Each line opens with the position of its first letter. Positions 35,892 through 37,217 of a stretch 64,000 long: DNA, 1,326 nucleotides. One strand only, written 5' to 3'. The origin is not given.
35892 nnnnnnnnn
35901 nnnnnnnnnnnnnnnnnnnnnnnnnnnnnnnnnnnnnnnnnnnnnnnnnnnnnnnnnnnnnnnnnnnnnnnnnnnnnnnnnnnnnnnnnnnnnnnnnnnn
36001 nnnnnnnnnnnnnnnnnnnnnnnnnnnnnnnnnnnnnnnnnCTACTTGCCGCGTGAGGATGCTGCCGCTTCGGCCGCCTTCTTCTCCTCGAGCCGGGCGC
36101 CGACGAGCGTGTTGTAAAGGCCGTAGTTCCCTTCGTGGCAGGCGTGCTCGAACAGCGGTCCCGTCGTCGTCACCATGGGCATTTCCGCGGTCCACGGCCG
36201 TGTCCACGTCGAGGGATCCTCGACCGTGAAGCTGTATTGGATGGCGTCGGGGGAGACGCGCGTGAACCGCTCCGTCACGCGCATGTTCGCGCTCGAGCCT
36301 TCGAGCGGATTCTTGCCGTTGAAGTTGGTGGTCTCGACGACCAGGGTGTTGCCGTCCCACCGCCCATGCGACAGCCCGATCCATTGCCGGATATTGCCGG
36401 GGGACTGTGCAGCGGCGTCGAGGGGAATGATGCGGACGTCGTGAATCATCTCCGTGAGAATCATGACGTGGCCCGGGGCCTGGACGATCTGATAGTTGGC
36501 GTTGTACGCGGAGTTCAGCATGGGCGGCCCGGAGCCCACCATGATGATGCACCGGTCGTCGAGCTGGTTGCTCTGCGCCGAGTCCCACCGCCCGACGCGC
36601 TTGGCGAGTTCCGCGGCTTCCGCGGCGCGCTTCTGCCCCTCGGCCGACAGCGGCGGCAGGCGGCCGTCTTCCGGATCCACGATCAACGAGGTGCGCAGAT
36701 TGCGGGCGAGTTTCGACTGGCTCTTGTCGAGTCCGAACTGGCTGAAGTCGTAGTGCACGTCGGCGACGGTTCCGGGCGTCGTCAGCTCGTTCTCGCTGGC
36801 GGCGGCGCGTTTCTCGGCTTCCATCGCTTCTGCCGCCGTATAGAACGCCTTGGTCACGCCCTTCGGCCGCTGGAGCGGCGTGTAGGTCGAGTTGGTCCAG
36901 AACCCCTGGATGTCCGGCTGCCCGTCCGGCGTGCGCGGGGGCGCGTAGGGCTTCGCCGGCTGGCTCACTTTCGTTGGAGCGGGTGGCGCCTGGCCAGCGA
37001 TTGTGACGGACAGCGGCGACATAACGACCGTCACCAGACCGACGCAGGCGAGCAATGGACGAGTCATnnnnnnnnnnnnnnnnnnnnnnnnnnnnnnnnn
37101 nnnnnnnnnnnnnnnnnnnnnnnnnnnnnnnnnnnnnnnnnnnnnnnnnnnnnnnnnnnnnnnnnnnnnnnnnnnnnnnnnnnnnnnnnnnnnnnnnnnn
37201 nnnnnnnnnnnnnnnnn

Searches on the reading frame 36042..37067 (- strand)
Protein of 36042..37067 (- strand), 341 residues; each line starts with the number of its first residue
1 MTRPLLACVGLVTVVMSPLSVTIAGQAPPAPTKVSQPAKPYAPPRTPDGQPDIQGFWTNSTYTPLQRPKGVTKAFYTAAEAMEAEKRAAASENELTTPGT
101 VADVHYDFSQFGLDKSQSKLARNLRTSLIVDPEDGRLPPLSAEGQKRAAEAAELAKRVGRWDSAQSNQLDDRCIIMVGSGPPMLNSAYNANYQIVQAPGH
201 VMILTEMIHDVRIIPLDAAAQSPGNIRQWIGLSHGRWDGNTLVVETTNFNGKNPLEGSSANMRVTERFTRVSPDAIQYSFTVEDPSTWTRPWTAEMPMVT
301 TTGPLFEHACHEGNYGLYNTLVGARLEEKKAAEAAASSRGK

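Call 3: search_protein_families(library=pfam, proteins=[window:36042-37067:-], max_evalue=0.01)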
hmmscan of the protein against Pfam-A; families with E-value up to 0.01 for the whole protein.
window:36042-37067:- (341 aa): 0 families

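Call 5: find_encoding_contigs(protein=window:36042-37067:-, flank=10000, max_places=10)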
Protein window:36042-37067:- (341 aa): no gene with exactly this product is on record in the collection.

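Call 11: find_homologous_proteins(query=window:36042-37067:-, max_evalue=0.001)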
Query window:36042-37067:- (341 aa): 7999 proteins with E <= 0.001 among 8000 candidates; the best 120 are listed.
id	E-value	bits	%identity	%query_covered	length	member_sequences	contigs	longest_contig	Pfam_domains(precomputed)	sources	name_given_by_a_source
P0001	1.9e-227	772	100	100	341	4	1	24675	-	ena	-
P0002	9.6e-215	730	95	100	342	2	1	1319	-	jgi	-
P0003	6.7e-207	704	91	100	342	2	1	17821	-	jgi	jgi:hypothetical protein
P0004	6.7e-204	694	88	100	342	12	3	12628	-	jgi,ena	-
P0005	3.0e-203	692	89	100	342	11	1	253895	-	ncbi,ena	-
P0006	4.3e-202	689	89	100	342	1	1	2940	-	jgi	jgi:hypothetical protein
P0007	6.5e-202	688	88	100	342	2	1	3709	-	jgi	jgi:hypothetical protein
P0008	2.2e-200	683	89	100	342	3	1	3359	-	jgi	jgi:hypothetical protein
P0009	7.1e-198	675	89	97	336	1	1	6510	-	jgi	jgi:hypothetical protein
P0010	8.9e-195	665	85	100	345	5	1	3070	-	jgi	jgi:hypothetical protein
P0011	5.3e-194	662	85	99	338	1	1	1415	-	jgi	jgi:hypothetical protein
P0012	2.6e-191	653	85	99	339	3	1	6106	-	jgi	jgi:hypothetical protein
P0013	2.2e-190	650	84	100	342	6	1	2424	-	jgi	jgi:hypothetical protein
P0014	2.6e-186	637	83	98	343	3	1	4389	-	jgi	jgi:hypothetical protein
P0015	1.5e-185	634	83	98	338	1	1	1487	-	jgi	jgi:hypothetical protein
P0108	3.4e-154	531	75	87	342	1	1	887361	-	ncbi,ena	-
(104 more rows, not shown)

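Call 12: find_encoding_contigs(protein=P0001, flank=10000, max_places=3)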
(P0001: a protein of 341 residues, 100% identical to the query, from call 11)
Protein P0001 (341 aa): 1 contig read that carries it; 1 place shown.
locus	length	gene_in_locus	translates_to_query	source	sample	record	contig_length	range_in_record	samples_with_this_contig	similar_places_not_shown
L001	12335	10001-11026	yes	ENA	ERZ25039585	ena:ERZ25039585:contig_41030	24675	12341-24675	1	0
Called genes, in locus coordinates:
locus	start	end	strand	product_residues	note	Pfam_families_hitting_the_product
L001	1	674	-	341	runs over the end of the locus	PF00989:PAS, PF08448:PAS_4, PF00512:HisKA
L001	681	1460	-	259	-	PF06750:A24_N_bact, PF01478:Peptidase_A24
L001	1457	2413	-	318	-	-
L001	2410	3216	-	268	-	PF12679:ABC2_membrane_2, PF12730:ABC2_membrane_4 (weak), PF10920:DUF2705 (weak)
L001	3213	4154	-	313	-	PF00005:ABC_tran, PF13304:AAA_21 (faint)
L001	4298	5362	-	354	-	PF07884:VKOR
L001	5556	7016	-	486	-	PF03972:MmgE_PrpD_N, PF19305:MmgE_PrpD_C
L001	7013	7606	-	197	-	PF01323:DSBA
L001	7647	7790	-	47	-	-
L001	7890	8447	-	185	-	PF01436:NHL (faint)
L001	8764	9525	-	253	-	PF17170:DUF5128 (weak), PF01436:NHL (weak)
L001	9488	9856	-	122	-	-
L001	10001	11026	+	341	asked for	-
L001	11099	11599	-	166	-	PF07963:N_methyl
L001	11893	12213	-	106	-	-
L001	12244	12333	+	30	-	?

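Call 13: find_encoding_contigs(protein=P0005, flank=10000, max_places=3)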
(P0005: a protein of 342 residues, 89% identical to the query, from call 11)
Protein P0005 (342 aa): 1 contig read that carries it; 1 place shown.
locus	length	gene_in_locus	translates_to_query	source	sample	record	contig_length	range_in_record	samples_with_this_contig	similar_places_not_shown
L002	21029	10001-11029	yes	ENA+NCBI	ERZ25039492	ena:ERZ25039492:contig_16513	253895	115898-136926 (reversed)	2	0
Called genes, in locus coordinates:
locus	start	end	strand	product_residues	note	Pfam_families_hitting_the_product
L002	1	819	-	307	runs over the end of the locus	-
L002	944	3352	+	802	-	PF07635:PSCyt1 (faint), PF13442:Cytochrome_CBB3 (weak), PF07626:PSD3, PF07637:PSD5, PF07631:PSD4, PF07627:PSCyt3, PF07624:PSD2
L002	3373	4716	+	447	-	PF07586:HXXSHH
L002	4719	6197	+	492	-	PF12796:Ank_2, PF13857:Ank_5 (weak), PF00023:Ank (weak), PF12796:Ank_2, PF13857:Ank_5 (weak), PF00023:Ank (weak), PF13637:Ank_4 (weak), PF13857:Ank_5 (weak), +2 more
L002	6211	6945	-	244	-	PF13442:Cytochrome_CBB3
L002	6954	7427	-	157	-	PF01323:DSBA, PF13462:Thioredoxin_4 (weak)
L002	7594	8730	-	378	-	PF08450:SGL (faint), PF17170:DUF5128, PF01436:NHL (weak)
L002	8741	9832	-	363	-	PF17170:DUF5128 (faint), PF01436:NHL (weak)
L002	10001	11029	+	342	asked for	-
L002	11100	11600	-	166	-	PF07963:N_methyl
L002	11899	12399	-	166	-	PF07963:N_methyl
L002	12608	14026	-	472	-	PF00072:Response_reg, PF00158:Sigma54_activat, PF14532:Sigma54_activ_2, PF00004:AAA (weak), PF07728:AAA_5, PF25601:AAA_lid_14, PF02954:HTH_8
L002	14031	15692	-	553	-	PF25323:6TM_PilS, PF00989:PAS, PF13188:PAS_8 (faint), PF08448:PAS_4, PF13426:PAS_9 (weak), PF00512:HisKA, PF02518:HATPase_c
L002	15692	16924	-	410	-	PF28597:T2SSF_N, PF00482:T2SSF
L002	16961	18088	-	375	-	PF00437:T2SSE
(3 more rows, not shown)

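Call 14: find_encoding_contigs(protein=P0108, flank=10000, max_places=3)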
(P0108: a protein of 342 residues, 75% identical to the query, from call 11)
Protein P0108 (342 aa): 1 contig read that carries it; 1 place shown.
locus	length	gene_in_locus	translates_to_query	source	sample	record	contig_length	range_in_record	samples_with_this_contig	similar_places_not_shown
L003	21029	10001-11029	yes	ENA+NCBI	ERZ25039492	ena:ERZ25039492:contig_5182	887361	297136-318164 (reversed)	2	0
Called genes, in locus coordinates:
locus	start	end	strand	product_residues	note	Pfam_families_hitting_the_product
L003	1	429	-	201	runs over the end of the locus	PF01227:GTP_cyclohydroI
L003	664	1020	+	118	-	PF00072:Response_reg (weak)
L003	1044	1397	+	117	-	PF07238:PilZ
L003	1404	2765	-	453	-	PF04389:Peptidase_M28, PF05343:Peptidase_M42 (faint), PF01546:Peptidase_M20 (weak)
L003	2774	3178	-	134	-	PF06094:GGACT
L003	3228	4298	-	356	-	-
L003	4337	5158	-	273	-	PF12679:ABC2_membrane_2, PF12730:ABC2_membrane_4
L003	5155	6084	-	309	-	PF00005:ABC_tran, PF13304:AAA_21 (weak)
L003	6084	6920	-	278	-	PF12679:ABC2_membrane_2 (weak), PF12698:ABC2_membrane_3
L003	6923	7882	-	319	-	PF00005:ABC_tran, PF13304:AAA_21 (weak)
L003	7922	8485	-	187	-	PF01966:HD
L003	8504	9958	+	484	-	PF00324:AA_permease, PF13520:AA_permease_2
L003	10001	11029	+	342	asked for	-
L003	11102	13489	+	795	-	-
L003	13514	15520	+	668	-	PF07626:PSD3, PF07637:PSD5, PF07631:PSD4, PF07627:PSCyt3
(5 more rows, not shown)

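Call 21: find_related_loci(query=A1, collection=genome_contigs, flank=10000)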
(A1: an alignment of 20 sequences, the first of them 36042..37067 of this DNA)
Query A1 (341 aa) in genome_contigs; peptide patterns used: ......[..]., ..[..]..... (x = any residue, [..] = any of these).
333 stretches matched a pattern; 313 encode a relative of the query (tblastn E <= 1e-3); the best 80 are kept; 79 distinct loci.
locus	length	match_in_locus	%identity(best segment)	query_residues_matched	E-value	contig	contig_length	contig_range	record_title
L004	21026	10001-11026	89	1-341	0e+0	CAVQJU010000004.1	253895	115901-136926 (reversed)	MAG: uncultured Acidobacteriota bacterium isolate MFD02242.bin.2.39 genome assembly, contig: contig_16513, whole genome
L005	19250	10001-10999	83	1-326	2e-175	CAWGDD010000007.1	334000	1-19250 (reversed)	MAG: uncultured Acidobacteriota bacterium isolate MFD02242.bin.3.262 genome assembly, contig: contig_33423, whole genome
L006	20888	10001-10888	75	39-334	7e-156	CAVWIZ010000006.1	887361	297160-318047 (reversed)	MAG: uncultured Acidobacteriota bacterium isolate MFD02242.bin.2.28 genome assembly, contig: contig_5182, whole genome s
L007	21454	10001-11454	77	41-341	1e-155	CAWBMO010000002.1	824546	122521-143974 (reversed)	MAG: uncultured Acidobacteriota bacterium isolate MFD02242.bin.2.314 genome assembly, contig: contig_1411, whole genome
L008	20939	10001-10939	73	19-326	4e-154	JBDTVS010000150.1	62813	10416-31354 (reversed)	MAG: Acidobacteriota bacterium isolate cluster3_bin.73 NODE_1024_length_62813_cov_12.848402, whole genome shotgun sequen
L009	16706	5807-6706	73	39-337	5e-154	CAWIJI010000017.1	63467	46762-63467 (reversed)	MAG: uncultured Acidobacteriota bacterium isolate MFD04944.bin.2.38 genome assembly, contig: contig_85750, whole genome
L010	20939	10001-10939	68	11-334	2e-153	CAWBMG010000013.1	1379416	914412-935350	MAG: uncultured Acidobacteriota bacterium isolate MFD02242.bin.1.279 genome assembly, contig: contig_807, whole genome s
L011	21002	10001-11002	65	9-335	1e-150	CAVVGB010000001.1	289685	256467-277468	MAG: uncultured Actinomycetes bacterium isolate MFD02360.bin.2.59 genome assembly, contig: contig_13487, whole genome sh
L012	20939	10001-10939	71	19-326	8e-151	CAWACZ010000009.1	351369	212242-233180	MAG: uncultured Acidobacteriota bacterium isolate MFD00962.bin.1.10 genome assembly, contig: contig_32075, whole genome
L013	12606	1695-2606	74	22-326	2e-149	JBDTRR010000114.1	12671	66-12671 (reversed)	MAG: Acidobacteriota bacterium isolate cluster3_bin.251 NODE_20939_length_12671_cov_14.537016, whole genome shotgun sequ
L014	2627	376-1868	69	8-335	3e-157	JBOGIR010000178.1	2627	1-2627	MAG: Vicinamibacterales bacterium isolate M3-S_metawrap_bin.60 k127_49253, whole genome shotgun sequence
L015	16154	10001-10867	77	38-326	8e-149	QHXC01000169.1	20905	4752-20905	MAG: Acidobacteria bacterium isolate gp5 AA64 14_0929_02_30cm_scaffold_5354_curated, whole genome shotgun sequence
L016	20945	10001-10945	68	14-339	1e-148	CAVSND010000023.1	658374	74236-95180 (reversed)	MAG: uncultured Acidobacteriota bacterium isolate MFD03975.bin.1.62 genome assembly, contig: contig_62, whole genome sho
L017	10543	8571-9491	70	11-326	1e-148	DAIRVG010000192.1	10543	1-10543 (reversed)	MAG TPA_asm: Vicinamibacterales bacterium isolate CTOTU25967 NODE_1982_length_10543_cov_12.822941, whole genome shotgun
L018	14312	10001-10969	67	20-341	2e-148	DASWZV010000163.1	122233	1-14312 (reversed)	MAG TPA_asm: Vicinamibacterales bacterium isolate SMAG_U3748 k141_3193092, whole genome shotgun sequence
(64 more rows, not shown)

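Call 27: predict_structure(alignment_id=A1)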
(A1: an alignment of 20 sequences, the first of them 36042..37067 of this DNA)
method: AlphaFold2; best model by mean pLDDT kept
length: 341 residues; sequences in the alignment: 20
mean_pLDDT: 50.9   pTM: 0.50
mean pLDDT of the five models: 50.9, 50.5, 47.1, 43.1, 37.7
residues with pLDDT >= 90: 1; 70-90: 77; 50-70: 83; < 50: 180
segments of 3 or more residues with pLDDT < 50: 1-42, 53-76, 80-82, 85-129, 159-190, 302-328
pLDDT, mean of each block of 10 residues (from residue 1): 33 34 32 36 51 43 31 45 47 34 27 26 33 62 80 59 30 27 33 63 58 76 63 84 79 62 83 75 81 66 38 32 43 64 40
secondary structure, 60 per line:
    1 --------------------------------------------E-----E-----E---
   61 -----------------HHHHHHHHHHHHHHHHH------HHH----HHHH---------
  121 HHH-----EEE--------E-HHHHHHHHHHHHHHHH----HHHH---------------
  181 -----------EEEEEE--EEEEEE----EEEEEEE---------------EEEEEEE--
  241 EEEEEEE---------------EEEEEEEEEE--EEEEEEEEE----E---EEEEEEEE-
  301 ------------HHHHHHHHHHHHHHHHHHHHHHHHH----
elements in order: H78-94 H108-111 E129-131 H142-157 H162-165 E192-197 E200-205 E210-216 E232-238 E241-247 E263-272 E275-283 E292-299 H313-337

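Call 34: search_protein_families(library=ncbifam, proteins=[window:36042-37067:-], max_evalue=0.01)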
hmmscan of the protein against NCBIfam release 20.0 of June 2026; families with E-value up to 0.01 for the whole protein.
window:36042-37067:- (341 aa): 0 families

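Call 35: search_solved_structures(query=A1, max_evalue=10)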
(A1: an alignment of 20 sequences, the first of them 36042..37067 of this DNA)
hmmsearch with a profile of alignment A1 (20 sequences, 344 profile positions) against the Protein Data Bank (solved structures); distinct sequences matched with E-value up to 10: 4.
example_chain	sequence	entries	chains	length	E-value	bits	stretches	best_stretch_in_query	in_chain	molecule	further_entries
9zd3_F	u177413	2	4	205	0.19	14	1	29-100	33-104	Ewing's tumor-associated antigen 1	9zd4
23fe_G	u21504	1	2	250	0.32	13.2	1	29-100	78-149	Ewing's tumor-associated antigen 1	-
13de_F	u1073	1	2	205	0.65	12.2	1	29-100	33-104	Ewing's tumor-associated antigen 1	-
9yp0_A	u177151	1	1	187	1.3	11.2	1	83-161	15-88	HC34 WT apo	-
